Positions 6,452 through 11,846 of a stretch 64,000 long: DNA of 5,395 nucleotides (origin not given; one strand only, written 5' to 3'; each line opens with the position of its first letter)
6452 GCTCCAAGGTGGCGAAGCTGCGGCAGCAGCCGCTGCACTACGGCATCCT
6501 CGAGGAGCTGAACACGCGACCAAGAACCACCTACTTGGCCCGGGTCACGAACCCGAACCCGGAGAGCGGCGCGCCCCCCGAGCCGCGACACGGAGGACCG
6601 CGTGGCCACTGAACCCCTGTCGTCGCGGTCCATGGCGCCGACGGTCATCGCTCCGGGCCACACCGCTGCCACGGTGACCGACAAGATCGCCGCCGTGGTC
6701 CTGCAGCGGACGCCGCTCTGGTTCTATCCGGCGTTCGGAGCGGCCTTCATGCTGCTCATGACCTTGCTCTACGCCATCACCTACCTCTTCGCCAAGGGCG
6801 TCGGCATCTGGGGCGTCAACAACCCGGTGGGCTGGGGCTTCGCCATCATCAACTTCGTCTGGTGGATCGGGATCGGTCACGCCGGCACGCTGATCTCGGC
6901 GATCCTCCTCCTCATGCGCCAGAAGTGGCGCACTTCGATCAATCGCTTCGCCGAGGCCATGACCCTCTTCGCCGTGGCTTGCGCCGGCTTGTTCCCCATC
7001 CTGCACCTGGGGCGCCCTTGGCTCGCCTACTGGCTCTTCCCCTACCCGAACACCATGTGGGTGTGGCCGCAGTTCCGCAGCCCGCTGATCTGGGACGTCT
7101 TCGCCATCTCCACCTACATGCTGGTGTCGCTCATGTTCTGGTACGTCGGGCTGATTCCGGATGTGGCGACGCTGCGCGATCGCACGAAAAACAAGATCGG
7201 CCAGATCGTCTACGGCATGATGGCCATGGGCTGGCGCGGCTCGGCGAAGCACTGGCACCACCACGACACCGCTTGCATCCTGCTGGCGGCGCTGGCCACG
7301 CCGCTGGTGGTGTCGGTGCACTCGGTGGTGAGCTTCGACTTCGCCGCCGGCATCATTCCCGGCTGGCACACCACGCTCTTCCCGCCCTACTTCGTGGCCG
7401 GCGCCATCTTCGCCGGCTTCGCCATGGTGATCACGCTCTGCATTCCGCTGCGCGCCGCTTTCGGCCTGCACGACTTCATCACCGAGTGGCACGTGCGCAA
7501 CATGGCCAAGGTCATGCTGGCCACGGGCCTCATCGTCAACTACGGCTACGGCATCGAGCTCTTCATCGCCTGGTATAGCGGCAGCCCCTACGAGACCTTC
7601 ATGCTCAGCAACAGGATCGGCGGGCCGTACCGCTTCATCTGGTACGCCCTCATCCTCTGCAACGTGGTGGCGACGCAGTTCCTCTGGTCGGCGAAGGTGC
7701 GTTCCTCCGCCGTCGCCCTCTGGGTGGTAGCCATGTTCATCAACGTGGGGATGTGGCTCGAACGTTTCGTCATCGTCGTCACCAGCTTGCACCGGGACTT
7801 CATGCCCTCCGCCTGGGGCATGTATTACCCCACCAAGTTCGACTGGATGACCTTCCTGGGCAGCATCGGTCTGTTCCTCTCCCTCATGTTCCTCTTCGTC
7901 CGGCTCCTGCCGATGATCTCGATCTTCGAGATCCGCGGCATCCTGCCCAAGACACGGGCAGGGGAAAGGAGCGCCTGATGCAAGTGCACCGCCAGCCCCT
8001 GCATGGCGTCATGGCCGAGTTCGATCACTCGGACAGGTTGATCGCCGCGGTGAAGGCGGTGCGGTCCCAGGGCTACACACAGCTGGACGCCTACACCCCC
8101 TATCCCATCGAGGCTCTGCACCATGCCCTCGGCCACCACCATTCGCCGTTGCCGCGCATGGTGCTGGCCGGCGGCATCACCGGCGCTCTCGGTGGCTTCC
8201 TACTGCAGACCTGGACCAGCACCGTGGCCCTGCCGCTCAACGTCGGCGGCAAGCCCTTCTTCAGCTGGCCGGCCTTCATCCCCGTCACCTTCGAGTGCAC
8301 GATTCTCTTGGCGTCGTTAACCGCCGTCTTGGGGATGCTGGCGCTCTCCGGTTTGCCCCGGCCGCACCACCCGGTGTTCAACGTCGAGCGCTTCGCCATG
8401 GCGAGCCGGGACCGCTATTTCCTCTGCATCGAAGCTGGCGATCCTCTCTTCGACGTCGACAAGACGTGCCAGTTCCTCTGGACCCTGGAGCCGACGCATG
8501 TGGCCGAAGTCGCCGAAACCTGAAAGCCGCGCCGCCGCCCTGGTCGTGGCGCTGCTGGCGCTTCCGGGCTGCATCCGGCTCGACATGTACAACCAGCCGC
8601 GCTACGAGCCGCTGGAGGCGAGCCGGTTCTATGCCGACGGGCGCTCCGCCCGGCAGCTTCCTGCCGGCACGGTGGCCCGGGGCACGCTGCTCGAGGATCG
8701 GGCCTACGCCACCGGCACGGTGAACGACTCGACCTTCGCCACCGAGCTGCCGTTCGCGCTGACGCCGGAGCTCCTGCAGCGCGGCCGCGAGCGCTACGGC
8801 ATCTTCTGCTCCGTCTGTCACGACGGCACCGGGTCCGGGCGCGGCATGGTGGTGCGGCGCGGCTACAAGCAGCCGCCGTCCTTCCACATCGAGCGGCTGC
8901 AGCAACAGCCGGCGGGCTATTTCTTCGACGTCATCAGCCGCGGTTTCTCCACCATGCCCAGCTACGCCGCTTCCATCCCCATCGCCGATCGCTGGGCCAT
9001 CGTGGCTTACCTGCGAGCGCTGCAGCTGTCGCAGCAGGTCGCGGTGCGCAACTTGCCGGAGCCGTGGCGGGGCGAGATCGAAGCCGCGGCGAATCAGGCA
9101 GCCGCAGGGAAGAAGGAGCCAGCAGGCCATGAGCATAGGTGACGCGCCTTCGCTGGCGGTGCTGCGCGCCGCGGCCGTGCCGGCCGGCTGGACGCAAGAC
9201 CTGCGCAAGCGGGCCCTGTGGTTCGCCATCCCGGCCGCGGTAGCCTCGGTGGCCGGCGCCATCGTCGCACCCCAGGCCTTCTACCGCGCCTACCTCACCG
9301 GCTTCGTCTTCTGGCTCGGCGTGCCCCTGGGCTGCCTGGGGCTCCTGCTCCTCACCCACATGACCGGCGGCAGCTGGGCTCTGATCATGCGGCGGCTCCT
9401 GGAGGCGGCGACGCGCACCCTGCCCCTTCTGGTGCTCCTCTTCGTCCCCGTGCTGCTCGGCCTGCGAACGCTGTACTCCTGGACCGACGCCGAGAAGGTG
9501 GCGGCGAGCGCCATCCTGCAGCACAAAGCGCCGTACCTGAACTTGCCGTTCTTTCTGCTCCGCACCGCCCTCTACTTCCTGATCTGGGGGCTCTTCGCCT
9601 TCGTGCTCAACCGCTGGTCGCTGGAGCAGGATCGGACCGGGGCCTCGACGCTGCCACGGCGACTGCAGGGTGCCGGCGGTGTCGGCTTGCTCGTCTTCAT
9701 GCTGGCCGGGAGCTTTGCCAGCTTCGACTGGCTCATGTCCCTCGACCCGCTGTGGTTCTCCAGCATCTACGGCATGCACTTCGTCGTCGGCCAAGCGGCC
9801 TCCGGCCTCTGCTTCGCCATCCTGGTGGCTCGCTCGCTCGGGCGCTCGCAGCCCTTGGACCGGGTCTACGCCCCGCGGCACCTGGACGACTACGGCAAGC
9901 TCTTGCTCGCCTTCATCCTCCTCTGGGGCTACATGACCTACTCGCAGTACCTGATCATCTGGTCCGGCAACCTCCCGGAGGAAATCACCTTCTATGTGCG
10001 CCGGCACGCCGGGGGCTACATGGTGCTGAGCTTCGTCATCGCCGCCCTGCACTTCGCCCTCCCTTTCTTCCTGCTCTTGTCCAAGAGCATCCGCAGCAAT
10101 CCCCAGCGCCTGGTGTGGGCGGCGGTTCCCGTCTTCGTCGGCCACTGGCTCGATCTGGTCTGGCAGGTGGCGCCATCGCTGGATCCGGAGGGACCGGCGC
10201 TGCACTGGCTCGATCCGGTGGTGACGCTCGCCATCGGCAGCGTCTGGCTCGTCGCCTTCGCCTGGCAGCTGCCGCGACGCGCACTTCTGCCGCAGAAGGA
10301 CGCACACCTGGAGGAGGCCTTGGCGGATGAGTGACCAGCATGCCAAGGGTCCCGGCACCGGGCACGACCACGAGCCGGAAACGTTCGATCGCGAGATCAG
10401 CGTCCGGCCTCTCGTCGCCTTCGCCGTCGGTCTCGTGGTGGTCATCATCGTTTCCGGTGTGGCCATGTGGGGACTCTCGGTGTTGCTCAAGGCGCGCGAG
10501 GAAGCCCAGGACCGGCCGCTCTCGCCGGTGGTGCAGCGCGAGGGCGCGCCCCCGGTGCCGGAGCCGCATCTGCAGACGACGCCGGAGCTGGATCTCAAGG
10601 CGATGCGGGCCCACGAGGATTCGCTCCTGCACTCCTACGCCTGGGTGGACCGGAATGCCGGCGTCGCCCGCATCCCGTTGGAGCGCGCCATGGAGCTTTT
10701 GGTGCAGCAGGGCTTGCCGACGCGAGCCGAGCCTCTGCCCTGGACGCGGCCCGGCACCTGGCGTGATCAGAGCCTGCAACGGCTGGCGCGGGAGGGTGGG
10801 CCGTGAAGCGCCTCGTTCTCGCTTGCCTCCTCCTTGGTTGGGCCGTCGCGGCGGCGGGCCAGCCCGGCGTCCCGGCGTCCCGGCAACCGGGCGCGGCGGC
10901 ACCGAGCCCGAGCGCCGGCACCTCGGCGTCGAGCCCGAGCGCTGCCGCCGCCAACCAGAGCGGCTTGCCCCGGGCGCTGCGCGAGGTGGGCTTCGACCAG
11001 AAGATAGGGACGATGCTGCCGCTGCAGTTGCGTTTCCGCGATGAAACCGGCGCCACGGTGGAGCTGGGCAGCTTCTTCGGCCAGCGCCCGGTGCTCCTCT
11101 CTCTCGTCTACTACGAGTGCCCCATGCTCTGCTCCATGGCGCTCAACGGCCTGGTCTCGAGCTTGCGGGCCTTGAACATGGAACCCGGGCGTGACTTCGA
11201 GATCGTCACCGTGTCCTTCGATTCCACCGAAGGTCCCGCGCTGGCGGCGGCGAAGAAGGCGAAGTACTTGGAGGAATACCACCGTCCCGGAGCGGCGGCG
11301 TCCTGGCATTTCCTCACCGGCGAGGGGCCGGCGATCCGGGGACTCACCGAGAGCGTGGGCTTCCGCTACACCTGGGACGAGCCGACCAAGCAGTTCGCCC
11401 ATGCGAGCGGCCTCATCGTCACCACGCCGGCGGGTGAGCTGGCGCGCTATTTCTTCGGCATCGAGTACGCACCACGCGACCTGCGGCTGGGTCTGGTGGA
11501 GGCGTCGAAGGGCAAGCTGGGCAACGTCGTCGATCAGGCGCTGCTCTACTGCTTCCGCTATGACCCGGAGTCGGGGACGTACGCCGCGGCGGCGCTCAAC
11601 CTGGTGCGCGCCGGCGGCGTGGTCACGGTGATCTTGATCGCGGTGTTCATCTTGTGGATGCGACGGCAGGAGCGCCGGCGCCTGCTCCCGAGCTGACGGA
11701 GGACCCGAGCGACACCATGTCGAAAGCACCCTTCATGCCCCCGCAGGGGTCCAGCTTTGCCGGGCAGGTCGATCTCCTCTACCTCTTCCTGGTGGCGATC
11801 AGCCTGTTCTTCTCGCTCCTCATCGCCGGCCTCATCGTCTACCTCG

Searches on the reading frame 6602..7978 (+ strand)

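Call 75: search_protein_families(library=pfam, proteins=[window:6602-7978:+], max_evalue=0.0001)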
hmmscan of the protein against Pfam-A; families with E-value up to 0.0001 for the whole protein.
window:6602-7978:+ (458 aa): 1 family
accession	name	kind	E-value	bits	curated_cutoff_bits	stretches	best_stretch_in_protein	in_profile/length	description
PF03916.19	NrfD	-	2.5e-20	73.8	25.8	1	73-396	6-309/313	Polysulphide reductase, NrfD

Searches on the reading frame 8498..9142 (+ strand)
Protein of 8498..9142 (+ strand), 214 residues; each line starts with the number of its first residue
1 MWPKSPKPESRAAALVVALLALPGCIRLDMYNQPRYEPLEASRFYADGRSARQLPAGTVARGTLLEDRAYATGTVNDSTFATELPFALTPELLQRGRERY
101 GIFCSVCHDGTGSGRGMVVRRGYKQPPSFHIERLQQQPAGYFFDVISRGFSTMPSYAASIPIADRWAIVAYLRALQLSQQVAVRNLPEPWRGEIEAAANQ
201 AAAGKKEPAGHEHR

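Call 75: search_protein_families(library=pfam, proteins=[window:8498-9142:+], max_evalue=0.0001)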
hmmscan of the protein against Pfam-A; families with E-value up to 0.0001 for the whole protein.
window:8498-9142:+ (214 aa): 1 family
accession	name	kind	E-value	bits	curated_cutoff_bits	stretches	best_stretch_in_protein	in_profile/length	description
PF13442.11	Cytochrome_CBB3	-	8.5e-10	39.3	27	1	93-172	3-68/68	Cytochrome C oxidase, cbb3-type, subunit III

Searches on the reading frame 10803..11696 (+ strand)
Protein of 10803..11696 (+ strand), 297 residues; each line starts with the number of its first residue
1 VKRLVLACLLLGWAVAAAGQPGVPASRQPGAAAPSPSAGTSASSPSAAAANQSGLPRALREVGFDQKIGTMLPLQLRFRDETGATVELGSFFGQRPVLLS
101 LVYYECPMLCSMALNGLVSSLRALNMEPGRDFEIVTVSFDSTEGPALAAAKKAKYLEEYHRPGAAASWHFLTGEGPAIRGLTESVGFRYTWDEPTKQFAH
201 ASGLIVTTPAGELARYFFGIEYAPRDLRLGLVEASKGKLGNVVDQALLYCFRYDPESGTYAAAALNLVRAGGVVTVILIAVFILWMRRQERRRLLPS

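Call 38: search_protein_families(library=pfam, proteins=[window:10803-11696:+], max_evalue=0.001)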
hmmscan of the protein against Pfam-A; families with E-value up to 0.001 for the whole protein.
window:10803-11696:+ (297 aa): 1 family
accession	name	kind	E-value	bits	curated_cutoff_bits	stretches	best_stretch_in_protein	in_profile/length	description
PF02630.20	SCO1-SenC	-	9.9e-06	26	22.8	1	78-211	6-132/134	SCO1/SenC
